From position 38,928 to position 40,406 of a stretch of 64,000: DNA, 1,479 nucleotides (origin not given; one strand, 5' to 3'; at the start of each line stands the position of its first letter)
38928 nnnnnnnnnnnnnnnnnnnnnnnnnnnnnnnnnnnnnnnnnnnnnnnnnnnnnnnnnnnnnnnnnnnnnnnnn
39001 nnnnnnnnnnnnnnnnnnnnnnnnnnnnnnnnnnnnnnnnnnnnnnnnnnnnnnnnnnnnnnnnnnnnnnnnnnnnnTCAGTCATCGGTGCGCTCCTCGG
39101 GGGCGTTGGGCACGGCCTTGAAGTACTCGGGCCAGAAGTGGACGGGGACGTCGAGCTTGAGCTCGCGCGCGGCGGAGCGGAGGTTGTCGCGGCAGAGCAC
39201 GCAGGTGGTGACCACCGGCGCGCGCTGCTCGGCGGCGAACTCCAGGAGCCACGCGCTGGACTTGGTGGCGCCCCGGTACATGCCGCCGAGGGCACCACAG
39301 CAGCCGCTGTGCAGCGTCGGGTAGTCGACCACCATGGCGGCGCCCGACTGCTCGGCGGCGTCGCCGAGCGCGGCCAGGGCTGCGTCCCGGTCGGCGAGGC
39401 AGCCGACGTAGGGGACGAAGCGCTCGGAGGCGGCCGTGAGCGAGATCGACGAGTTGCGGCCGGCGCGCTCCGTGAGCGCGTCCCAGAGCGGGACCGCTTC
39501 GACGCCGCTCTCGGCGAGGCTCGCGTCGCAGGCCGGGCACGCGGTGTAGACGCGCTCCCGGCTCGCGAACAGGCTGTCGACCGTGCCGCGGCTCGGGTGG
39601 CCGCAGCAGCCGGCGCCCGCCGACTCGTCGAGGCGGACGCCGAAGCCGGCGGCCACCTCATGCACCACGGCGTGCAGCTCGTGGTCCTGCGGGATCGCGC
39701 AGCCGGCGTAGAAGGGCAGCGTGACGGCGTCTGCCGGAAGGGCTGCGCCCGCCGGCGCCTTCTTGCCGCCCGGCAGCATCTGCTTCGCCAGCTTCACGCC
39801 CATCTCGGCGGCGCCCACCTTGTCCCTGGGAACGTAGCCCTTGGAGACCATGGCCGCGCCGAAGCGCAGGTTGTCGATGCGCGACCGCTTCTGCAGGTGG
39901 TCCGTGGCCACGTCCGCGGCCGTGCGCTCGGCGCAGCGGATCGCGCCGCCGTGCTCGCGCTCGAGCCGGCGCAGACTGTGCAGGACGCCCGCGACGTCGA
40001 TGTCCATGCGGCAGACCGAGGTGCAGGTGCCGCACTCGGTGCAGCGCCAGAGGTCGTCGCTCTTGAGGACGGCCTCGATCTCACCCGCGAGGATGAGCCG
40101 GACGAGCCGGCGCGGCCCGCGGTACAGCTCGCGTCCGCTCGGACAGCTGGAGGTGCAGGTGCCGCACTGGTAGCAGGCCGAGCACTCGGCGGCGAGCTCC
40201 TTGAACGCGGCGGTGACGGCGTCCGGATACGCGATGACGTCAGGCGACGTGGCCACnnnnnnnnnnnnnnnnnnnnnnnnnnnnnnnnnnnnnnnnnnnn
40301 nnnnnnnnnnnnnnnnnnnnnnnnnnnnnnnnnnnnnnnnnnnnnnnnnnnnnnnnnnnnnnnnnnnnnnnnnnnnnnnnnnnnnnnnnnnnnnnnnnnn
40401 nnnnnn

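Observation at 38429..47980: Hdr/Mvh (Flox-like) flavin-based electron-bifurcation-type cluster in a high-GC aerobe-like genome, with a giant HdrA carrying a GltD-like NAD(P)H module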

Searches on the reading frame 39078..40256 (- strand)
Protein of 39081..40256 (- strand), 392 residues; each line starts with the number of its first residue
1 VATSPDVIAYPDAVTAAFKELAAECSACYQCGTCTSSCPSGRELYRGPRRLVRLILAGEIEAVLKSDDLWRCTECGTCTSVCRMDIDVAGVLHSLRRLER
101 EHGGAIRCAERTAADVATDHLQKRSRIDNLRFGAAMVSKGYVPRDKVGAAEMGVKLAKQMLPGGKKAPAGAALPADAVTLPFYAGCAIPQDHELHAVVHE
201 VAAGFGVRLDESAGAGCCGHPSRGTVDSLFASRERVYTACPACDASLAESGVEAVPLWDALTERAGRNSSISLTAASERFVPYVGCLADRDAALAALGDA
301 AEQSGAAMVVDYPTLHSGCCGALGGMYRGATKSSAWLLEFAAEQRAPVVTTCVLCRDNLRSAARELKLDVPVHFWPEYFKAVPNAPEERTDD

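Call 5: search_protein_families(library=pfam, proteins=[window:39081-40256:-], max_evalue=0.001)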
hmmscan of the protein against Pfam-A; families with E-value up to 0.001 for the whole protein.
seq(392 aa): 6 families
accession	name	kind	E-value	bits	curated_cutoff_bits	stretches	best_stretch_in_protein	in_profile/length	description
PF13534.11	Fer4_17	-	3.4e-10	40.8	22.2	1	27-87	1-61/61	4Fe-4S dicluster domain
PF13183.11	Fer4_8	-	4.9e-10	40.2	27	1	25-86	2-68/68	4Fe-4S dicluster domain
PF13187.11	Fer4_9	-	1.8e-09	37.9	27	1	27-85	1-50/52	4Fe-4S dicluster domain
PF13237.11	Fer4_10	-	3.1e-06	27.5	25.5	1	26-82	7-52/53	4Fe-4S dicluster domain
PF25160.1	LdpA_Fe-S-bd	-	0.00019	21.6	27.6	0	20-41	20-41/49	LdpA Fe-S cluster-binding domain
PF12838.12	Fer4_7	-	0.00034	21.5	27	1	28-85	2-51/52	4Fe-4S dicluster domain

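Call 6: search_protein_families(library=ncbifam, proteins=[window:39081-40256:-], max_evalue=0.00001)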
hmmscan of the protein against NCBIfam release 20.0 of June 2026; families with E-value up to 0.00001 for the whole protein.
seq(392 aa): 10 families
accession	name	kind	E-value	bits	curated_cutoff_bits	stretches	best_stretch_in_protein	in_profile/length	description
TIGR03290.1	CoB_CoM_SS_C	equivalog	1.7e-19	70.3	160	1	26-108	2-84/144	CoB--CoM heterodisulfide reductase subunit C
NF041890.1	hdrC_Methbact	equivalog_domain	4.4e-16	59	270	1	25-104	28-106/192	ferredoxin:CoB-CoM heterodisulfide reductase subunit HdrC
NF038018.1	qmoC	equivalog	1.8e-10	40.8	300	1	24-99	16-91/360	quinone-interacting membrane-bound oxidoreductase complex subunit QmoC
NF041779.1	hetero_SS_HdrC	equivalog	2.7e-10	40.1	350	1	27-99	32-103/198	ferredoxin:CoB-CoM heterodisulfide reductase subunit HdrC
NF045663.1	diclust_near_Sec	equivalog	4.4e-10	38.3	530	0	20-97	302-380/759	pyridine nucleotide-disulfide oxidoreductase/dicluster-binding protein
NF008369.0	PRK11168.1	equivalog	1.4e-07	30.8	278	0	24-98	9-86/401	anaerobic glycerol-3-phosphate dehydrogenase subunit C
NF004898.0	PRK06259.1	equivalog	4.6e-07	28.8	385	0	23-111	131-228/488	fumarate reductase (CoM/CoB) subunit TfrB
TIGR01945.1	rnfC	subfamily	5.5e-07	28.5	245.95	1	23-88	360-420/435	RnfABCDGE type electron transport complex subunit C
TIGR00273.1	TIGR00273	equivalog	1.2e-06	27.6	444.8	1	26-148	293-416/432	LutB/LldF family L-lactate oxidation iron-sulfur protein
NF009226.0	PRK12576.1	equivalog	4.9e-06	26.1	344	0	25-116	153-254/317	succinate dehydrogenase/fumarate reductase iron-sulfur subunit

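Call 42: find_homologous_proteins(query=window:39081-40256:-, max_evalue=0.00001)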
Query seq(392 aa) (392 aa): 332 proteins with E <= 0.00001 among 8000 candidates; the best 120 are listed.
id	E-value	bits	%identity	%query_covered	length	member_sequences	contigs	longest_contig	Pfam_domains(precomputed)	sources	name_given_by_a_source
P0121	2.4e-235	799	89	100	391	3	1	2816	PF13534.12,PF13237.12,PF13183.12,PF13187.12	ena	-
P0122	6.1e-231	784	87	100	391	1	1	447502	PF13534.12,PF13237.12,PF13183.12,PF13187.12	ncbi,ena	-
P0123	4.2e-226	768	86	100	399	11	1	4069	PF13534.12,PF13237.12,PF13183.12,PF13187.12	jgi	jgi:Fe-S oxidoreductase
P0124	6.6e-226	768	86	100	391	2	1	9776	PF13534.12,PF13237.12,PF13183.12,PF13187.12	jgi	jgi:heterodisulfide reductase subunit C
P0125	9.4e-224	761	87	98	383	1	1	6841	PF13534.12,PF13183.12,PF13187.12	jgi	jgi:Fe-S oxidoreductase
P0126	2.7e-223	759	88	98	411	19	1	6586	PF13534.12,PF13237.12,PF13183.12,PF13187.12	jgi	jgi:Fe-S oxidoreductase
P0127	2.7e-223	759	85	100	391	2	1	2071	PF13534.12,PF13237.12,PF13183.12,PF13187.12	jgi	jgi:Fe-S oxidoreductase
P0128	4.4e-221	752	84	100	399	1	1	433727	PF13534.12,PF13237.12,PF13183.12,PF13187.12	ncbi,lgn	-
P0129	2.0e-220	750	84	100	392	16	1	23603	PF13534.12,PF13237.12,PF13183.12,PF13187.12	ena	-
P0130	7.0e-220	748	84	100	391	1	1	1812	PF13534.12,PF13237.12,PF13183.12,PF13187.12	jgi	jgi:Fe-S oxidoreductase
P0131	2.0e-219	746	84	100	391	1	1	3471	PF13534.12,PF13237.12,PF13183.12,PF13187.12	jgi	jgi:Fe-S oxidoreductase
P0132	3.1e-219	746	85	98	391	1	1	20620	PF13534.12,PF13237.12,PF13183.12,PF13187.12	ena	-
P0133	1.8e-218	743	84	100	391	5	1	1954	PF13534.12,PF13237.12,PF13183.12,PF13187.12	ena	-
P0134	2.6e-218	743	84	98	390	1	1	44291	PF13534.12,PF13237.12,PF13183.12,PF13187.12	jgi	jgi:Fe-S oxidoreductase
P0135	5.1e-217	738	84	100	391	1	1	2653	PF13534.12,PF13237.12,PF13183.12,PF13187.12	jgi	jgi:Fe-S oxidoreductase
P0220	2.4e-193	660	88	84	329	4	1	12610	PF02754.22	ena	-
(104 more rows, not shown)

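Call 49: predict_structure(alignment_id=A1)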
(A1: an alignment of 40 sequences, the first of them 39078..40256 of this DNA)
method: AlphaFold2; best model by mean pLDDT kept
length: 392 residues; sequences in the alignment: 40
mean_pLDDT: 77.5   pTM: 0.71
mean pLDDT of the five models: 77.5, 71.9, 71.1, 68.4, 64.5
residues with pLDDT >= 90: 97; 70-90: 190; 50-70: 81; < 50: 24
segments of 3 or more residues with pLDDT < 50: 1-7, 163-167, 322-325, 387-390
pLDDT, mean of each block of 10 residues (from residue 1): 45 90 91 77 68 90 77 78 89 84 64 71 71 75 69 69 50 72 79 85 90 68 56 82 78 89 88 94 77 91 96 69 53 85 96 84 88 93 59 47
secondary structure, 60 per line:
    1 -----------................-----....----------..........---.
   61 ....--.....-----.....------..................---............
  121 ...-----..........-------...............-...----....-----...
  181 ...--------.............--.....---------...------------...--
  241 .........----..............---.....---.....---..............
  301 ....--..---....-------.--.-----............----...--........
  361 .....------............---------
elements in order: H12-27 H33-36 H47-56 H60-64 H67-71 H77-81 H88-105 H109-123 H129-138 H146-160 H169-172 E178-183 H192-204 E207-211 E236-238 H241-249 E254-256 H257-267 E271-275 E279-283 H287-304 H312-315 H332-343 E348-350 H353-365 E372-374 H375-378 E379-383

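Call 51: fold_search(model_id=the predicted structure, library=pdb)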
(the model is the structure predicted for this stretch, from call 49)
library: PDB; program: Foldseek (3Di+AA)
matches with E <= 10: 246; with E <= 0.001: 4
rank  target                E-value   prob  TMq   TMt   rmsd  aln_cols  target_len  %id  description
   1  9ojn                  6.4e-05  1.00  0.48  0.28   9.8       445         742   17  Structure of Mycobacterium smegmatis EtfD (released 2025-05-21)
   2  5odc_I                7.7e-05  1.00  0.24  0.50   9.6       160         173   31  Heterodisulfide reductase / [NiFe]-hydrogenase complex from Methanothermococcus thermolithotrophicus at 2.3 A resoluti (released 2017-08-30)
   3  5odc_C                1.5e-04  1.00  0.23  0.45   9.6       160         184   31  Heterodisulfide reductase / [NiFe]-hydrogenase complex from Methanothermococcus thermolithotrophicus at 2.3 A resoluti (released 2017-08-30)
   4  5odh_I                2.9e-04  1.00  0.23  0.46   9.5       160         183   31  Heterodisulfide reductase / [NiFe]-hydrogenase complex from Methanothermococcus thermolithotrophicus soaked with heter (released 2017-08-30)
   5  8rwn_C                1.2e-03  1.00  0.23  0.46  10.4       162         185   22  CryoEM structure of the Hdr(ABC)2 subunits of the Elp-Hdr complex of Methanothermobacter marburgensis (released 2025-05-14)
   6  8rvu_c                1.3e-03  1.00  0.23  0.46   8.6       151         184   24  CryoEM structure of the Elp-Hdr complex of Methanothermobacter marburgensis state 2 (composite structure) (released 2025-05-14)
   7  9a6l_A                1.3e-03  1.00  0.40  0.62   4.6       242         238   14  Integrative model of LUTA-LUTB by crosslinking MS and deep learning (released 2024-09-18)
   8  7bkb_C                1.7e-03  1.00  0.22  0.44   9.5       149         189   26  Formate dehydrogenase - heterodisulfide reductase - formylmethanofuran dehydrogenase complex from Methanospirillum hun (released 2021-09-29)
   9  8rvu_C                2.1e-03  1.00  0.24  0.47   9.3       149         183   23  CryoEM structure of the Elp-Hdr complex of Methanothermobacter marburgensis state 2 (composite structure) (released 2025-05-14)
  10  9a5k_A                1.1e-01  0.99  0.19  0.27   5.9       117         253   21  Integrative model of SDHB-SDHA by crosslinking MS and deep learning (released 2024-09-18)
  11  1kf6_B                1.2e-01  1.00  0.18  0.28   4.7       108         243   25  E. coli Quinol-Fumarate Reductase with Bound Inhibitor HQNO (released 2002-03-13)
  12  6awf_F                1.3e-01  1.00  0.19  0.29   4.6       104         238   25  Escherichia coli quinol:fumarate reductase crystallized without dicarboxylate (released 2017-12-06)
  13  3s81_B                1.9e-01  0.87  0.22  0.33   6.3       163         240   13  Crystal Structure of Putative Aspartate Racemase from Salmonella Typhimurium (released 2011-06-15)
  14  9c0t_A                1.9e-01  0.38  0.21  0.12  17.3       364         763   13  Carbon monoxide dehydrogenase/acetyl-CoA synthase (CODH/ACS) hexamer from Methanosarcina thermophila (released 2024-10-16)
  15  6lum_B                2.3e-01  1.00  0.18  0.29   3.3        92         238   26  Structure of Mycobacterium smegmatis succinate dehydrogenase 2 (released 2020-05-27)
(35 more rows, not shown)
